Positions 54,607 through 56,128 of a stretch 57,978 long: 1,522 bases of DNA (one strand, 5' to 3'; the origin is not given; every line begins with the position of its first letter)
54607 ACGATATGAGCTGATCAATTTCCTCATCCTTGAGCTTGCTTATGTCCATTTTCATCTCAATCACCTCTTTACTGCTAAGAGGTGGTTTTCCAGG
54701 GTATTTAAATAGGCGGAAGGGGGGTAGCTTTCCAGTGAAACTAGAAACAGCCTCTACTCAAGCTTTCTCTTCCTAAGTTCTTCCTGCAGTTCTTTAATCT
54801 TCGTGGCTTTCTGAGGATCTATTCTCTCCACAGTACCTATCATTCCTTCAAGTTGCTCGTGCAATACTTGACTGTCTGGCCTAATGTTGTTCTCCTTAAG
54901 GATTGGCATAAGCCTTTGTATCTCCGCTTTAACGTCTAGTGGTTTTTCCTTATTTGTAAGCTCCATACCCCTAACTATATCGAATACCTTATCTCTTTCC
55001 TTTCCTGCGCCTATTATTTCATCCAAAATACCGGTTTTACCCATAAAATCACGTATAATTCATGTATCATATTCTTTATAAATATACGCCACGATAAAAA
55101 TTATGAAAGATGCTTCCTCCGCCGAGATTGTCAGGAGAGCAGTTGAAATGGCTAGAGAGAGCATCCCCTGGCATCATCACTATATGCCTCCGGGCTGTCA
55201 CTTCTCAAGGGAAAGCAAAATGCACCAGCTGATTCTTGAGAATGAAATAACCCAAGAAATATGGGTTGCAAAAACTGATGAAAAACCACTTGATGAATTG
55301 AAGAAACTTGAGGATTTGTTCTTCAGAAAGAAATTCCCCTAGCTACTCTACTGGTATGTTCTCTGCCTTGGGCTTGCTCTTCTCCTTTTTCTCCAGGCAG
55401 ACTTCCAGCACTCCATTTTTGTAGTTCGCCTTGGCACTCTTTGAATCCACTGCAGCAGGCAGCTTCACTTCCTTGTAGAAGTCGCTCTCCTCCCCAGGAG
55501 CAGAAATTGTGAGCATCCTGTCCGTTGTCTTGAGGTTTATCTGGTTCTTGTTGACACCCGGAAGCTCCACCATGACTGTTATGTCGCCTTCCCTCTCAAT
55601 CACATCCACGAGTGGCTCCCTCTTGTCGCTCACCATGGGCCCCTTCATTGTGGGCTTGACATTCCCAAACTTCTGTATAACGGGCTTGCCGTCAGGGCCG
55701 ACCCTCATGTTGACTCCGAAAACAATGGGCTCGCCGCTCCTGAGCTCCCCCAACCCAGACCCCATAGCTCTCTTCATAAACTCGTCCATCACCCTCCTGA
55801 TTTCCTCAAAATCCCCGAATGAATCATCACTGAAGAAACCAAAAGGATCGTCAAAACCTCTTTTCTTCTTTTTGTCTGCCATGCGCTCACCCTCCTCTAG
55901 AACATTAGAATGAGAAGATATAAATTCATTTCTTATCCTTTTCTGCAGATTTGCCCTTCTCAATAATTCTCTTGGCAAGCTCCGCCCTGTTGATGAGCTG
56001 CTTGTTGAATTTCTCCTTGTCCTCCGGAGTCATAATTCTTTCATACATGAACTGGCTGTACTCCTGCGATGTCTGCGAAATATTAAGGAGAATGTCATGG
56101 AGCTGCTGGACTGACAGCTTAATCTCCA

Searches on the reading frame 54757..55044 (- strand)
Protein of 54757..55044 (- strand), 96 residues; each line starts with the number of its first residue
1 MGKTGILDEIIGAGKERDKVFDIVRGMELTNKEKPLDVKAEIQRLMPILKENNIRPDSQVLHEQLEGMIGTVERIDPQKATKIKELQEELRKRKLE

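Call 13: search_protein_families(library=pfam, max_evalue=1, proteins=[window:54757-55044:-])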
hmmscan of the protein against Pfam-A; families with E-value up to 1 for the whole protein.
seq(96 aa): 2 families
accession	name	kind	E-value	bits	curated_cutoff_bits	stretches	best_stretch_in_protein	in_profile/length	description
PF23323.1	Spectrin_6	-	0.035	14.9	27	1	24-52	75-102/110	Kalirin-like, spectrin repeats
PF09081.16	AMT4_dom_C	-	0.31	11.4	27.6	1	42-73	9-41/64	Glucan 1,4-alpha-maltotetraohydrolase, domain C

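Call 14: search_protein_families(library=ncbifam, max_evalue=1, proteins=[window:54757-55044:-])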
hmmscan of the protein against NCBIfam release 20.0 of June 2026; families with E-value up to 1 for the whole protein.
seq(96 aa): 0 families

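Call 64: predict_structure(alignment_id=A4)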
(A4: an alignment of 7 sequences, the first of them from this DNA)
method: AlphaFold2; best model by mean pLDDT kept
length: 96 residues; sequences in the alignment: 7
mean_pLDDT: 83.1   pTM: 0.69
mean pLDDT of the five models: 83.1, 82.1, 81.7, 80.6, 80.1
residues with pLDDT >= 90: 34; 70-90: 47; 50-70: 12; < 50: 3
segments of 3 or more residues with pLDDT < 50: 1-3
pLDDT, mean of each block of 10 residues (from residue 1): 51 77 88 88 90 88 90 91 92 74
secondary structure, 60 per line:
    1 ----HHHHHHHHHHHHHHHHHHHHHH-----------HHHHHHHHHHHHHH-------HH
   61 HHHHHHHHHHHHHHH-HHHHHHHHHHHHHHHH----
elements in order: H5-26 H38-51 H59-75 H77-92

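Call 70: fold_search(model_id=the predicted structure, library=pdb)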
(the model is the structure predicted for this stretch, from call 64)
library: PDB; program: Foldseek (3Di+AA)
matches with E <= 10: 26; with E <= 0.001: 0
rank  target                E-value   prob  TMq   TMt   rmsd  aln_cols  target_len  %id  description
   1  8val_B                5.2e+00  0.06  0.29  0.10  10.8        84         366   18  Structure of the E. coli clamp loader bound to the beta clamp in a Open-DNAp/t conformation (released 2024-03-27)
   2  7duv_A                5.5e+00  0.04  0.23  0.28  15.0        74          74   14  Structure of Sulfolobus solfataricus SegB protein (released 2021-12-22)
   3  4tlc_E                5.8e+00  0.05  0.20  0.11   8.1        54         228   18  Crystal structure of N-terminal C1 domain of KaiC (released 2015-07-01)
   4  8fih_A                6.9e+00  0.04  0.25  0.23  14.1        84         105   17  Multi-state design of two-state switchable hinge proteins (released 2023-08-16)
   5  4m34_D                7.3e+00  0.15  0.35  0.22   4.7        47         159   17  Crystal structure of gated-pore mutant D138H of second DNA-Binding protein under starvation from Mycobacterium smegmat (released 2014-03-05)
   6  3lf9                  7.3e+00  0.05  0.30  0.25  15.8       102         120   11  Crystal structure of HIV epitope-scaffold 4E10_D0_1IS1A_001_C (released 2010-09-22)
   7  4m32_A                7.7e+00  0.15  0.35  0.22   4.6        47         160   17  Crystal structure of gated-pore mutant D138N of second DNA-Binding protein under starvation from Mycobacterium smegmat (released 2014-03-05)
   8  4m33_A                7.7e+00  0.15  0.35  0.22   4.6        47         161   17  Crystal structure of gated-pore mutant H141D of second DNA-Binding protein under starvation from Mycobacterium smegmat (released 2014-03-05)
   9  4m35_A                8.2e+00  0.15  0.35  0.22   4.6        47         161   17  Crystal structure of gated-pore mutant H126/141D of second DNA-Binding protein under starvation from Mycobacterium sme (released 2014-03-05)
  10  4m35_B                8.2e+00  0.14  0.33  0.20   7.5        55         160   13  Crystal structure of gated-pore mutant H126/141D of second DNA-Binding protein under starvation from Mycobacterium sme (released 2014-03-05)
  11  9k7w_A                8.2e+00  0.13  0.50  0.53   4.7        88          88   12  Crystal structure of designed nickel-induced homotrimer C3-Ni1-HH*3-18 (released 2025-10-29)
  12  4m34_C                8.2e+00  0.13  0.32  0.21   7.5        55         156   13  Crystal structure of gated-pore mutant D138H of second DNA-Binding protein under starvation from Mycobacterium smegmat (released 2014-03-05)
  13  8bir_B                8.2e+00  0.04  0.23  0.10   7.5        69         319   13  O-Methyltransferase Plu4895 in complex with SAH and AQ-256 (released 2023-03-08)
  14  8vat_B                8.2e+00  0.04  0.29  0.10  10.8        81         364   18  Structure of the E. coli clamp loader bound to the beta clamp in a Open-RNAp/t conformation (released 2024-03-27)
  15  5ww9_C                9.2e+00  0.14  0.35  0.22   4.2        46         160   17  Crystal structure of R73E mutant of the second DNA-Binding protein under starvation from Mycobacterium smegmatis (released 2017-08-09)
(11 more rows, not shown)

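Call 83: search_protein_families(library=padloc, max_evalue=0.1, proteins=[window:54757-55044:-])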
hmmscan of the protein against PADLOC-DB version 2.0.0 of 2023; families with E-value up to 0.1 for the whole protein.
seq(96 aa): 0 families

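Call 84: search_protein_families(library=phrogs, max_evalue=0.1, proteins=[window:54757-55044:-])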
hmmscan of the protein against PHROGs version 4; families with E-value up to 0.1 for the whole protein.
seq(96 aa): 1 family
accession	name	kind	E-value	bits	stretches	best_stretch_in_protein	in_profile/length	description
phrog_11825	-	unknown function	0.011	16.7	0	10-27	22-39/62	-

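Call 90: find_homologous_proteins(query=A4, max_evalue=0.01)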
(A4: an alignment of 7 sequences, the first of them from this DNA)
Query A4 (7 sequences) (96 aa, profile of the alignment): 12 proteins with E <= 0.01 among 5352 candidates.
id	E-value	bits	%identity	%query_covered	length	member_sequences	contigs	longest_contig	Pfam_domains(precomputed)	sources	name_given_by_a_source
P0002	5.8e-38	147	60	97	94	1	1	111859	-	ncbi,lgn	ncbi:MAG: hypothetical protein QXF56_05210 [Candidatus Micrarchaeia archaeon]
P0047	6.9e-38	147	100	100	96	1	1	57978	-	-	-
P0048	1.2e-35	140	87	99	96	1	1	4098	-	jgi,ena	-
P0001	9.0e-35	137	43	98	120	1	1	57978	-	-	-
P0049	2.1e-34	136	57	94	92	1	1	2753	-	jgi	jgi:hypothetical protein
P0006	8.7e-31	124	36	98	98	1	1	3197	-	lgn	-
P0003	1.2e-30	124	49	94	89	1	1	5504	-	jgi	jgi:hypothetical protein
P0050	1.7e-28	117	52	93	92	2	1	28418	-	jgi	jgi:hypothetical protein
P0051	8.2e-27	111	43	96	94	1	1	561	-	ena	-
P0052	8.6e-27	111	44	93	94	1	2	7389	-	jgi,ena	-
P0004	1.4e-22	98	57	60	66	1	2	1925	-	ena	-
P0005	9.3e-17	79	46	50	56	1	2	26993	-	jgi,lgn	jgi:hypothetical protein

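Call 92: find_encoding_contigs(protein=P0048, flank=2500, max_places=2)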
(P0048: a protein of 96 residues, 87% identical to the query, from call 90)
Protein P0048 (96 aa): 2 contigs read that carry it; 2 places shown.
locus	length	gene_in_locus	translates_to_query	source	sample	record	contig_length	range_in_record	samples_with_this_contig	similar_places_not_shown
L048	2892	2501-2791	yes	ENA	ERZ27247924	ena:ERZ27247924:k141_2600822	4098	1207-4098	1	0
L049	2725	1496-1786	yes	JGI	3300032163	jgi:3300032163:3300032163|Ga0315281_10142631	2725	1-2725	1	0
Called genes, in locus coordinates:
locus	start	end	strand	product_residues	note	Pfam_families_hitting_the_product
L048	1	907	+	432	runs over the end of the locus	PF13393:tRNA-synt_His, PF00587:tRNA-synt_2b (faint), PF03129:HGTP_anticodon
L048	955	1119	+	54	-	-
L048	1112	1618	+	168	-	PF27325:MJ0538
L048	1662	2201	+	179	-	PF00011:HSP20, PF17886:ArsA_HSP20 (weak)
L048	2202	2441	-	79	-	-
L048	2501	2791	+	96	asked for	-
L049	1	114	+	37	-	?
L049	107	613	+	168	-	PF27325:MJ0538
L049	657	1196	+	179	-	PF00011:HSP20, PF17886:ArsA_HSP20 (weak)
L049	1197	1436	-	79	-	-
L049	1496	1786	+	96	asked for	-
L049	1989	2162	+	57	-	-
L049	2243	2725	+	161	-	?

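Call 93: find_encoding_contigs(protein=P0049, flank=2500, max_places=2)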
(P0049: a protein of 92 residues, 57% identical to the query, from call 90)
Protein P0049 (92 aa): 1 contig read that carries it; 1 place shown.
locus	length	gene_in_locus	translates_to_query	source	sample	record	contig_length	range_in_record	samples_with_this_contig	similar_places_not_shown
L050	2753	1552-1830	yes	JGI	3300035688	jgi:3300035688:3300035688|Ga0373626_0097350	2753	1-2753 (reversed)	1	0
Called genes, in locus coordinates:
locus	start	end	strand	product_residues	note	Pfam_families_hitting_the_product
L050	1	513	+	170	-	?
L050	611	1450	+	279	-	PF02749:QRPTase_N, PF01729:QRPTase_C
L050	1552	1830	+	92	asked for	-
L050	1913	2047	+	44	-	-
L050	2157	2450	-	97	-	PF00428:Ribosomal_60s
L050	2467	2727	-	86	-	-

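Call 94: find_encoding_contigs(protein=P0050, flank=2500, max_places=2)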
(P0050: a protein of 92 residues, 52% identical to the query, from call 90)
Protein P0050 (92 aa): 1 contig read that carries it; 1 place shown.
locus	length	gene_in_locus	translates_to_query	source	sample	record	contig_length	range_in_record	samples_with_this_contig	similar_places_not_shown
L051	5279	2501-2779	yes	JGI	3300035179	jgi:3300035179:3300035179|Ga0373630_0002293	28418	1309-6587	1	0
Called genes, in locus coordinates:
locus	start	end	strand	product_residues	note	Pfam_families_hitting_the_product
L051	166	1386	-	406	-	-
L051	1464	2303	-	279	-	PF02749:QRPTase_N, PF01729:QRPTase_C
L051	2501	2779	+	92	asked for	-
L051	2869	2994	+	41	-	-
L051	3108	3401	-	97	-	PF00428:Ribosomal_60s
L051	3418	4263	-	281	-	PF00466:Ribosomal_L10, PF17777:RL10P_insert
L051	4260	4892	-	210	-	PF00687:Ribosomal_L1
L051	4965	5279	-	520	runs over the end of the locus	PF13360:PQQ_2, PF13570:Beta-prop_ACSF4, PF01011:PQQ (faint), PF13360:PQQ_2, PF23414:Beta-prop_EML_2 (weak), PF13360:PQQ_2, PF13570:Beta-prop_ACSF4, PF17957:Big_7 (weak), +1 more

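Call 95: find_encoding_contigs(protein=P0052, flank=2500, max_places=2)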
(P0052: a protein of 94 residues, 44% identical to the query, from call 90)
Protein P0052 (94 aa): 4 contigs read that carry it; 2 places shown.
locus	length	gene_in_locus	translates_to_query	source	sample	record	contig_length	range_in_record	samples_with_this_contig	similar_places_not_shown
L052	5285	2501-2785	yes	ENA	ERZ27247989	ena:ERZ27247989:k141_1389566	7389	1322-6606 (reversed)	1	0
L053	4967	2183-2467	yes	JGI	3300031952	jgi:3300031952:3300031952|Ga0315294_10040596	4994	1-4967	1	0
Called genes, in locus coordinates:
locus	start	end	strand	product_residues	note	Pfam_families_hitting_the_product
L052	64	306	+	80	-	PF24434:DUF7557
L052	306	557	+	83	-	PF05016:ParE_toxin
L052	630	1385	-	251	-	PF01135:PCMT, PF01209:Ubie_methyltran, PF13489:Methyltransf_23, PF06325:PrmA, PF13847:Methyltransf_31, PF08241:Methyltransf_11, PF08242:Methyltransf_12, PF13649:Methyltransf_25, +6 more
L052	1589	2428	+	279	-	PF02749:QRPTase_N, PF01729:QRPTase_C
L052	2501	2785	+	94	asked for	-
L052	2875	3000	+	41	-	-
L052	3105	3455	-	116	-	PF00428:Ribosomal_60s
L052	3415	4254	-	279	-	PF00466:Ribosomal_L10, PF17777:RL10P_insert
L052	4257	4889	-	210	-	PF00687:Ribosomal_L1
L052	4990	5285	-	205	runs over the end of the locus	PF13489:Methyltransf_23, PF03848:TehB, PF05175:MTS, PF01209:Ubie_methyltran, PF13847:Methyltransf_31, PF08241:Methyltransf_11, PF08242:Methyltransf_12, PF13649:Methyltransf_25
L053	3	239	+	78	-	?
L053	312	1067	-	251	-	PF01135:PCMT, PF01209:Ubie_methyltran, PF13489:Methyltransf_23, PF06325:PrmA, PF13847:Methyltransf_31, PF08241:Methyltransf_11, PF08242:Methyltransf_12, PF13649:Methyltransf_25, +6 more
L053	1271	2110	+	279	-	PF02749:QRPTase_N, PF01729:QRPTase_C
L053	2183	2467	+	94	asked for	-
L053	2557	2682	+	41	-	-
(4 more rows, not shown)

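Call 96: search_solved_structures(query=A4, max_evalue=10, show_alignments=2)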
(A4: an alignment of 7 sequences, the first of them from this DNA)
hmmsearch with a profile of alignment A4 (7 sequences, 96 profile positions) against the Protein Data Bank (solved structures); distinct sequences matched with E-value up to 10: 21.
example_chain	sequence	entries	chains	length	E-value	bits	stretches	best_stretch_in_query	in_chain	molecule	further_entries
6een_A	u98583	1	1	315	3.2e-11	46.8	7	10-58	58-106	Designer Pentatricopeptide Protein dPPR10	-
5orm_A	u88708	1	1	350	2.8e-10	43.9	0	9-58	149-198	cPPR-Telo1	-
5orq_A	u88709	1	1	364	3.4e-10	43.6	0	9-58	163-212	cPPR-Telo1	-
4pjq_A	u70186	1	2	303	7.8e-10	42.4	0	9-58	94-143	Pentatricopeptide repeat protein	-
6een_B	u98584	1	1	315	1.6e-09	41.4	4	10-58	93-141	Designer Pentatricopeptide Protein dPPR10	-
4pjr_A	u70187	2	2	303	5e-09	39.8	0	9-58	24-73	Pentatricopeptide repeat protein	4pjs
6een_C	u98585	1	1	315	2.4e-07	34.5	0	10-58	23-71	Designer Pentatricopeptide Protein dPPR10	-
6een_D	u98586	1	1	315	3.7e-06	30.7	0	10-58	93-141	Designer Pentatricopeptide Protein dPPR10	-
4wn4_A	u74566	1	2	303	3.7e-06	30.6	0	9-57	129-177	Pentatricopeptide repeat protein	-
4ozs_A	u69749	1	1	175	1.8e-05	28.4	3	10-58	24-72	Alpha solenoid protein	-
4wsl_A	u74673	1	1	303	0.00011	25.9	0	9-58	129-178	Pentatricopeptide repeat protein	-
1qhh_A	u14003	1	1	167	0.19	15.5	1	35-58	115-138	PROTEIN (PCRA (SUBUNIT))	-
2lt3_A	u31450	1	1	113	0.21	15.4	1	38-85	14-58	Transcriptional regulator, CarD family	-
2pjr_A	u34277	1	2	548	0.26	15.1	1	35-58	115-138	PROTEIN (HELICASE PCRA)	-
1pjr_A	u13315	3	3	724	0.47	14.3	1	35-58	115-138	PCRA | ATP-DEPENDENT HELICASE PCRA | HELICASE PCRA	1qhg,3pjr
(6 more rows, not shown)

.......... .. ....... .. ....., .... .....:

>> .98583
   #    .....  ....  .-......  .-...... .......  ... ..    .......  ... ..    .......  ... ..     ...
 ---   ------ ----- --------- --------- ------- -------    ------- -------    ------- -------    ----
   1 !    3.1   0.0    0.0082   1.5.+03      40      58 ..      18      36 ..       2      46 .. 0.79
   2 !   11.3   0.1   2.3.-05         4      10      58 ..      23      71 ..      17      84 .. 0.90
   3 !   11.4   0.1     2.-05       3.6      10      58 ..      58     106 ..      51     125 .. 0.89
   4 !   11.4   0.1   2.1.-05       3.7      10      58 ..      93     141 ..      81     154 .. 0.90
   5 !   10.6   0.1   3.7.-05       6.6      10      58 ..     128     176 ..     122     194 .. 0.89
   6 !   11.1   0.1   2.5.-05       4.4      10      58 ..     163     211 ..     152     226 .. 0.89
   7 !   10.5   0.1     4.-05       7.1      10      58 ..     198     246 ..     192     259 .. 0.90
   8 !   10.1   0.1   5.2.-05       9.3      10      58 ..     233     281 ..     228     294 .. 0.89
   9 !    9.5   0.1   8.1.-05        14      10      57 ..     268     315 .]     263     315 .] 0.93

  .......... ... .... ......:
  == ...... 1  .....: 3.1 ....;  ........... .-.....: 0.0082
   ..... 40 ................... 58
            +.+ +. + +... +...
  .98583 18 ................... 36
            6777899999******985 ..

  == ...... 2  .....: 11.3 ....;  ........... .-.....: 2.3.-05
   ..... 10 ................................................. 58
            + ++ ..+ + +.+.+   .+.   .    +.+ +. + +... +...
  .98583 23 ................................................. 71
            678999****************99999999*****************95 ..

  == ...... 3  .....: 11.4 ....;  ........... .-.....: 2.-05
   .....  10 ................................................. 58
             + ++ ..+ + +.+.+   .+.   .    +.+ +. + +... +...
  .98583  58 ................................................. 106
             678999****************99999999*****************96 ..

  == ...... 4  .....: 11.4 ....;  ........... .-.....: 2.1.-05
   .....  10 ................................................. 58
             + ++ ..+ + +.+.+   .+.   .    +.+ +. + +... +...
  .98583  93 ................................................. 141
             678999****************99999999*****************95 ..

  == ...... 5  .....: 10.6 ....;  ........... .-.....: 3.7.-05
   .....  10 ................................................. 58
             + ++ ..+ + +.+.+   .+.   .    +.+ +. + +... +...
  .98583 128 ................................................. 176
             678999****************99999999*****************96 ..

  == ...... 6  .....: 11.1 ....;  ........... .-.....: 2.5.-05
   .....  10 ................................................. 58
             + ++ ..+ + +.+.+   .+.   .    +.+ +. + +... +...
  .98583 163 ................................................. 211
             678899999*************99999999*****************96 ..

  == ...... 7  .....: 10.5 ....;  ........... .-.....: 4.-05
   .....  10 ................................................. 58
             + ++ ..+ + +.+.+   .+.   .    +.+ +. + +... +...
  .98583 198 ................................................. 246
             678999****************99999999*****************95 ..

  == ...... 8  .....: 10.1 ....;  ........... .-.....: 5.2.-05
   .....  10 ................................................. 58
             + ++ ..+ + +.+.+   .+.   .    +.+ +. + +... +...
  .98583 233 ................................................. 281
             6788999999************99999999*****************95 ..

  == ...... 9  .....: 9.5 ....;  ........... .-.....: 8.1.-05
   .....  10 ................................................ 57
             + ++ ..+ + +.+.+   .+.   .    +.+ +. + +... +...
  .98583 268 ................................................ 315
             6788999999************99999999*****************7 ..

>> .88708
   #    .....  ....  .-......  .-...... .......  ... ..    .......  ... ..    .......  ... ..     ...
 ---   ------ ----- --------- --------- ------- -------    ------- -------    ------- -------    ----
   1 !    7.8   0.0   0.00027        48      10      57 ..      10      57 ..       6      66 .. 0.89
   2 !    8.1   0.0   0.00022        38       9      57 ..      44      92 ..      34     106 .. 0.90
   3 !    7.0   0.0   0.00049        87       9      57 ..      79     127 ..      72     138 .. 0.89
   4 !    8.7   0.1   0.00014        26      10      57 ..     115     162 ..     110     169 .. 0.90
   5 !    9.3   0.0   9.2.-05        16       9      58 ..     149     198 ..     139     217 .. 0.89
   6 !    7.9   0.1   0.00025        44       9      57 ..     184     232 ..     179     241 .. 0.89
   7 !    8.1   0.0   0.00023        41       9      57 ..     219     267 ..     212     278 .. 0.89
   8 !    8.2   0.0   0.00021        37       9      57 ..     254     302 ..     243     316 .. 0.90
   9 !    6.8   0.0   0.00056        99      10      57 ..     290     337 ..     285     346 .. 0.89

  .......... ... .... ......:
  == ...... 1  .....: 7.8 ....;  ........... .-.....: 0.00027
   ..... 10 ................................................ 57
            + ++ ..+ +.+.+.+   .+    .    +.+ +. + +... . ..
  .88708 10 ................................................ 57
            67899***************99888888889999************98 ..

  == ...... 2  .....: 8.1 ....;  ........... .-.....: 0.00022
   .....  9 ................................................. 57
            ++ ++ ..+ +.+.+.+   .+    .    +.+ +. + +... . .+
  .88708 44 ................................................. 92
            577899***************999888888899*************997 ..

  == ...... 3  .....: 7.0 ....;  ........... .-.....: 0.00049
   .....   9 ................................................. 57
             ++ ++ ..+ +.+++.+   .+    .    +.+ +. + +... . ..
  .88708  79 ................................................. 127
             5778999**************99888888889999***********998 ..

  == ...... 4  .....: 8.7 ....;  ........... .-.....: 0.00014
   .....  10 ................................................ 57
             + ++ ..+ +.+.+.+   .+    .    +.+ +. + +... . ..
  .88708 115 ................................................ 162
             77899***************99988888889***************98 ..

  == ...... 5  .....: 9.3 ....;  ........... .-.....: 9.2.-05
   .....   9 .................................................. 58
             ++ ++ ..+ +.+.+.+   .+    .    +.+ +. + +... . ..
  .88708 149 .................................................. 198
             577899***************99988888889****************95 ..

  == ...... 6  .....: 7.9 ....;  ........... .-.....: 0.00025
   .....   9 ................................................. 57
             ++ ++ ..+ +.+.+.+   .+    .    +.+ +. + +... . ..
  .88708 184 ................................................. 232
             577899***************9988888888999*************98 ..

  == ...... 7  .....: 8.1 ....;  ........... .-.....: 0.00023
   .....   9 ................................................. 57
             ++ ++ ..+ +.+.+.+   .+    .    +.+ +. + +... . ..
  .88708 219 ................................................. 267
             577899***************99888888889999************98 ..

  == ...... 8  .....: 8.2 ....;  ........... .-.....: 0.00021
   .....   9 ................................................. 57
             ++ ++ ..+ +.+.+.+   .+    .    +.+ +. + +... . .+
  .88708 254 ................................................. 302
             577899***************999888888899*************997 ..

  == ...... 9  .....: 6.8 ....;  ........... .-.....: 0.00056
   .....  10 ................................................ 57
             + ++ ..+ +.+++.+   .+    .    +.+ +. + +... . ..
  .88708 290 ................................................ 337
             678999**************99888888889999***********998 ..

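Call 97: fold_search(model_id=the predicted structure, library=viral)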
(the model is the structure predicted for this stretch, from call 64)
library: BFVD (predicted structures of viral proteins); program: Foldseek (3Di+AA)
matches with E <= 10: 40; with E <= 0.001: 0
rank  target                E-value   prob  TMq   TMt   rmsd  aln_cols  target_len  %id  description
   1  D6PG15                8.6e-01  0.21  0.31  0.22  12.1        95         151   13  (no name in the UniProt tables at hand)
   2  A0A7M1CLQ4            3.2e+00  0.20  0.33  0.44   6.2        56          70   25  (no name in the UniProt tables at hand)
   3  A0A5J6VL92            3.4e+00  0.10  0.37  0.23   8.1       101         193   15  RING-type domain-containing protein [Megaviridae environmental sample]
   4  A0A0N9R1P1            3.6e+00  0.10  0.39  0.37   9.5       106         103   16  Uncharacterized protein [Chrysochromulina ericina virus CeV-01B]
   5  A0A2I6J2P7            3.8e+00  0.10  0.34  0.09  14.3       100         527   14  (no name in the UniProt tables at hand)
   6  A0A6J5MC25            4.3e+00  0.18  0.49  0.51   4.4        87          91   11  Uncharacterized protein [uncultured Caudovirales phage]
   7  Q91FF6                4.8e+00  0.12  0.37  0.38   8.4        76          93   21  Uncharacterized protein 368R [Invertebrate iridescent virus 6]
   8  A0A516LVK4            4.8e+00  0.05  0.27  0.20  18.3        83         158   13  (no name in the UniProt tables at hand)
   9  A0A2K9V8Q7            4.8e+00  0.05  0.30  0.07  13.7       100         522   19  Uncharacterized protein [Bandra megavirus]
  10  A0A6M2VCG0            5.1e+00  0.08  0.29  0.28  13.4        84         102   18  (no name in the UniProt tables at hand)
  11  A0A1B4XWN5            5.1e+00  0.04  0.24  0.09  11.3        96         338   14  Clamp loader subunit [Tenacibaculum phage pT24]
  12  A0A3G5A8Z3            5.4e+00  0.23  0.52  0.45   3.3        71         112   14  Uncharacterized protein [Harvfovirus sp.]
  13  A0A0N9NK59            5.4e+00  0.04  0.26  0.25  11.8        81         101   17  (no name in the UniProt tables at hand)
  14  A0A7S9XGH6            5.7e+00  0.09  0.35  0.21  12.8        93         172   15  Uncharacterized protein [Virus NIOZ-UU159]
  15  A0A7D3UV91            5.7e+00  0.07  0.33  0.27  12.7        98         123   12  Uncharacterized protein [Fadolivirus FV1/VV64]
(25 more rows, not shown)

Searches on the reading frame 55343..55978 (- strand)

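Call 24: search_protein_families(library=pfam, proteins=[window:55343-55978:-])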
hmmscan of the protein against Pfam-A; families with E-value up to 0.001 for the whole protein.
window:55343-55978:- (211 aa): 3 families
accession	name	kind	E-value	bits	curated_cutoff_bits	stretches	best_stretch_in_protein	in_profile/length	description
PF00011.27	HSP20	-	4.7e-11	43.1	20.8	1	126-210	2-101/102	Hsp20/alpha crystallin family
PF17886.7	ArsA_HSP20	-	3.8e-06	26.8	22.5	1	131-194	2-62/63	HSP20-like domain found in ArsA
PF04969.22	CS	-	0.00014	23.2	21.3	1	129-197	8-78/78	CS domain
